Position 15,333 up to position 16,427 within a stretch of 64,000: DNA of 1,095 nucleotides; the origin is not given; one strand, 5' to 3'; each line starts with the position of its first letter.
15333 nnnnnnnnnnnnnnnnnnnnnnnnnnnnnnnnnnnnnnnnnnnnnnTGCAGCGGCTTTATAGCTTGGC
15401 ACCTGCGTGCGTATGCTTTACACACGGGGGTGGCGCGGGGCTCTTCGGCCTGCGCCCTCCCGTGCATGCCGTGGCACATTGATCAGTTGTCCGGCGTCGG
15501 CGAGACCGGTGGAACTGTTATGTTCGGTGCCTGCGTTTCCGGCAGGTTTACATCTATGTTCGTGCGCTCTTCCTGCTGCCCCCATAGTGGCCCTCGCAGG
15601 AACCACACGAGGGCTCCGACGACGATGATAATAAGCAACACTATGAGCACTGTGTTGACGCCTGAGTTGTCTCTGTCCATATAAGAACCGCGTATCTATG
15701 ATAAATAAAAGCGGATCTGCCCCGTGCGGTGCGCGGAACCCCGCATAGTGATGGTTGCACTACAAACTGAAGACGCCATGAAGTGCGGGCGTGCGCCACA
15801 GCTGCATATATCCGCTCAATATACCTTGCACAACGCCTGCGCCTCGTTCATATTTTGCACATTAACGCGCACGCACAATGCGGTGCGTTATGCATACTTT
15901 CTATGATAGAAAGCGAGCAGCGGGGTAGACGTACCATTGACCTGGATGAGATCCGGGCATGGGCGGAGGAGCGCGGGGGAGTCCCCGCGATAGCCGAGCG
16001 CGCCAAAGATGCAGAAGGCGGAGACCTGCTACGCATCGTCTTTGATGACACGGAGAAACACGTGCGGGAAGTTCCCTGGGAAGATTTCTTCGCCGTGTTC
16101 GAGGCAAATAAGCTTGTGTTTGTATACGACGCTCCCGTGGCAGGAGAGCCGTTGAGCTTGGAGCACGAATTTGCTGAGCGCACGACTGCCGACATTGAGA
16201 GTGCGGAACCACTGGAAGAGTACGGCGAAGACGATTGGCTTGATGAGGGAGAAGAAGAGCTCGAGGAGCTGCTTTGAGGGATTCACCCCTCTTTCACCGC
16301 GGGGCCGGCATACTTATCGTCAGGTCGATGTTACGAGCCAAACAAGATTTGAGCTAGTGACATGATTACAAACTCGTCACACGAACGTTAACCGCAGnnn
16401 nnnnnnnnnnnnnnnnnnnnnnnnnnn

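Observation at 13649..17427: Islet bracketed by two divergent sortase paralogs and filled with small charged or membrane proteins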

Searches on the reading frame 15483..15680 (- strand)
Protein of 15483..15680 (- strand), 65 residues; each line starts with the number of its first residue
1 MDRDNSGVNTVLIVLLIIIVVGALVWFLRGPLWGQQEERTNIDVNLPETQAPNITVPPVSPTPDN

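Call 3: search_protein_families(library=pfam, proteins=[window:15483-15680:-], max_evalue=0.1)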
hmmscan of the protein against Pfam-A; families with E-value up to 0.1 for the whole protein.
window:15483-15680:- (65 aa): 1 family
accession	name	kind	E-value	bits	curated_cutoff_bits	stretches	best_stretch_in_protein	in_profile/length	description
PF16982.10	Flp1_like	-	0.0017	18.2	33.5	1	3-26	4-27/49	Putative Flagellin, Flp1-like, domain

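Call 4: search_protein_families(library=ncbifam, proteins=[window:15483-15680:-], max_evalue=0.1)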
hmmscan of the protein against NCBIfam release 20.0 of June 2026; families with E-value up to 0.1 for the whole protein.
window:15483-15680:- (65 aa): 1 family
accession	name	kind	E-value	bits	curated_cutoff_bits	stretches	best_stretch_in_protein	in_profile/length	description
NF009290.0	PRK12650.1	equivalog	0.041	11.7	980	1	7-41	500-534/966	DUF4040 family protein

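Call 40: search_protein_families(library=pfam, proteins=[window:15483-15680:-], max_evalue=10)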
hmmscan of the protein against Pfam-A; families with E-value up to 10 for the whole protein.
window:15483-15680:- (65 aa): 2 families
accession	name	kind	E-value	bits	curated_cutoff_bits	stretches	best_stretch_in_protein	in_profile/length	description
PF16982.10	Flp1_like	-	0.0017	18.2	33.5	1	3-26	4-27/49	Putative Flagellin, Flp1-like, domain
PF11027.13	DUF2615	-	0.14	12.6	23.4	1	4-50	47-92/104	Protein of unknown function (DUF2615)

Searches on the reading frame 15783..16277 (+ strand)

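Call 3: search_protein_families(library=pfam, proteins=[window:15783-16277:+], max_evalue=0.1)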
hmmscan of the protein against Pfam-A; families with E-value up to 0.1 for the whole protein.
window:15783-16277:+ (164 aa): 1 family
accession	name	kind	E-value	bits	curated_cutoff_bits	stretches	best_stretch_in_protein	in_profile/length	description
PF14317.12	YcxB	-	0.085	13.1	23.3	0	90-118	10-38/61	YcxB-like protein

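Call 4: search_protein_families(library=ncbifam, proteins=[window:15783-16277:+], max_evalue=0.1)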
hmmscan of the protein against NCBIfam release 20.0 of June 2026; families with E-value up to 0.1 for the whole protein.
window:15783-16277:+ (164 aa): 0 families

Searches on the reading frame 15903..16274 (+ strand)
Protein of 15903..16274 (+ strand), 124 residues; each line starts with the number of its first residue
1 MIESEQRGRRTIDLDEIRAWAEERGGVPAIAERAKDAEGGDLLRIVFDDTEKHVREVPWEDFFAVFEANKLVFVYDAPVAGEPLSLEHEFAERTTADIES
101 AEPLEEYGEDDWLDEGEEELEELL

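Call 26: find_homologous_proteins(query=window:15903-16274:+)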
Query seq(124 aa) (124 aa): 2 proteins with E <= 0.001 among 13 candidates.
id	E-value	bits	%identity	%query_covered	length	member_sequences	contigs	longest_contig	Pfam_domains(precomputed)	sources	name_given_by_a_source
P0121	2.8e-73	262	100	100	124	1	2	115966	-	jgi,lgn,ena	-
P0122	6.0e-8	51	47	56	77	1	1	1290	-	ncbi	-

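Call 35: search_protein_representatives(protein=window:15903-16274:+)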
Query: 124 residues. Proteins with E-value up to 0.001 (for the whole library): 903; up to 1e-10: 40; up to 1e-30: 1. The best 150 are listed.
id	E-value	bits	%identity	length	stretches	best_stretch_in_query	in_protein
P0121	9.0e-74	261.6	100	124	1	1-124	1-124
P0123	9.2e-25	103.3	48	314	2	3-84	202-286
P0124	5.2e-22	94.4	38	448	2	11-102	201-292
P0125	6.5e-21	90.9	41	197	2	5-77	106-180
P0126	1.6e-19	86.4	37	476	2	11-92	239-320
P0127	2.4e-18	82.6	38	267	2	7-87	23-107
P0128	1.2e-14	70.7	35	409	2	8-98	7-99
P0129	3.0e-14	69.4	42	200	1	9-93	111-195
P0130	5.3e-14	68.6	44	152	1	6-98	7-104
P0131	9.3e-14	67.8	31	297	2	5-76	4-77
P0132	1.4e-13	67.2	40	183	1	5-121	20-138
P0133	1.6e-13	67.0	41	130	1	4-111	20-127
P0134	1.9e-13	66.8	32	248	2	6-81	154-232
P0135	2.9e-13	66.2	34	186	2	9-99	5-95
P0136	8.3e-13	64.7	36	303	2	10-77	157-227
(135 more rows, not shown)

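Call 37: search_protein_families(library=pfam, alignment_id=A4, max_evalue=0.01)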
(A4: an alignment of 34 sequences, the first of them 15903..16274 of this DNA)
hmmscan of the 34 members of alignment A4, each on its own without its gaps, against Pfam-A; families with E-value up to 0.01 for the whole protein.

A. member 1, window:15903-16274:+ (124 aa): 0 families

B. families by the number of members that match (of 34 scanned): 4 families
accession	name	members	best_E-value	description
PF09250.16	Prim-Pol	2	0.00043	Bifunctional DNA primase/polymerase, N-terminal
PF09808.14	SNAPC1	1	0.0017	Small nuclear RNA activating complex (SNAPc), subunit 1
PF00061.29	Lipocalin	1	0.0028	Lipocalin / cytosolic fatty-acid binding protein family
PF07382.16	HC2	1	0.0066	Histone H1-like nucleoprotein HC2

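Call 38: search_protein_families(library=ncbifam, alignment_id=A4, max_evalue=0.01)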
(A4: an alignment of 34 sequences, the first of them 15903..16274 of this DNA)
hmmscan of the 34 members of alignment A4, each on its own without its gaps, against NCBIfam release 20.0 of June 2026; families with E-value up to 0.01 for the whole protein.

A. member 1, window:15903-16274:+ (124 aa): 0 families

B. families by the number of members that match (of 34 scanned): 0 families

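Call 66: predict_structure(alignment_id=A4)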
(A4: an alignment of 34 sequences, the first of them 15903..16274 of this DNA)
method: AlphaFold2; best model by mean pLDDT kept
length: 124 residues; sequences in the alignment: 34
mean_pLDDT: 79.1   pTM: 0.63
mean pLDDT of the five models: 79.1, 79.1, 79.0, 77.4, 76.5
residues with pLDDT >= 90: 53; 70-90: 26; 50-70: 43; < 50: 2
segments of 3 or more residues with pLDDT < 50: none
pLDDT, mean of each block of 10 residues (from residue 1): 64 95 95 66 87 92 93 90 89 71 55 60 61
secondary structure, 60 per line:
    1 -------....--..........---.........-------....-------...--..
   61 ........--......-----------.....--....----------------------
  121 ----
elements in order: E8-11 H14-23 E27-31 H32-35 E43-46 E54-56 H59-68 E71-76 E88-92 H95-98

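Call 68: fold_search(model_id=the predicted structure, library=pdb)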
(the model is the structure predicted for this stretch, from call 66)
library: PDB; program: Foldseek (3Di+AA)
matches with E <= 10: 134; with E <= 0.001: 0
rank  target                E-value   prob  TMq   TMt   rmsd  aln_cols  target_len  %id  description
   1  6uew_F                3.9e-01  0.23  0.27  0.30   8.6        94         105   16  Rubisco / CsoS2 N-peptide complex responsible for alpha-carboxysome cargo loading (released 2019-10-30)
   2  7dro_B                6.9e-01  0.06  0.21  0.11  13.8       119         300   11  Structure of ATP-grasp ligase PsnB complexed with minimal precursor (released 2021-09-08)
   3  7snv_B                8.4e-01  0.13  0.24  0.27   8.7        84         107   18  H. neapolitanus carboxysomal rubisco/CsoSCA-peptide (1-50)complex (released 2023-05-03)
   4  1rsc_I                8.4e-01  0.13  0.25  0.27   8.9        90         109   16  STRUCTURE OF AN EFFECTOR INDUCED INACTIVATED STATE OF RIBULOSE BISPHOSPHATE CARBOXYLASE(SLASH)OXYGENASE: THE BINARY CO (released 1995-05-08)
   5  7dro_C                8.4e-01  0.06  0.22  0.11  13.6       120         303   12  Structure of ATP-grasp ligase PsnB complexed with minimal precursor (released 2021-09-08)
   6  8uhi_I                9.5e-01  0.09  0.23  0.26   8.4        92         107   10  Structure of the far-red light-absorbing allophycocyanin core expressed during FaRLiP (released 2024-01-03)
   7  7yyo_B                1.1e+00  0.11  0.26  0.28   8.9        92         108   15  Cryo-EM structure of an a-carboxysome RuBisCO enzyme at 2.9 A resolution (released 2023-01-25)
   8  6uew_B                1.1e+00  0.14  0.28  0.32   8.2        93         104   17  Rubisco / CsoS2 N-peptide complex responsible for alpha-carboxysome cargo loading (released 2019-10-30)
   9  6uew_H                1.2e+00  0.12  0.26  0.31   8.1        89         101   17  Rubisco / CsoS2 N-peptide complex responsible for alpha-carboxysome cargo loading (released 2019-10-30)
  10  6has_A                1.6e+00  0.10  0.25  0.32   8.6        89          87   12  Crystal Structure of the small subunit-like domain of Rubisco activase from Nostoc sp. (strain PCC 7120) (released 2020-01-15)
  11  5oya_I                1.6e+00  0.09  0.25  0.23   8.8        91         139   18  Unusual posttranslational modifications revealed in crystal structures of diatom Rubisco. (released 2018-06-27)
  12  7drn_D                1.6e+00  0.09  0.18  0.09   5.2        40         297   22  Structure of ATP-grasp ligase PsnB complexed with precursor peptide PsnA2 and AMPPNP (released 2021-09-08)
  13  7drn_B                1.6e+00  0.03  0.18  0.09  14.9       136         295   13  Structure of ATP-grasp ligase PsnB complexed with precursor peptide PsnA2 and AMPPNP (released 2021-09-08)
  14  7zc1_B                1.7e+00  0.05  0.20  0.22   7.9        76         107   17  Subtomogram averaging of Rubisco from Cyanobium carboxysome (released 2022-07-06)
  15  1m1f_A                1.8e+00  0.04  0.16  0.17  12.4        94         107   15  Kid toxin protein from E.coli plasmid R1 (released 2002-11-20)
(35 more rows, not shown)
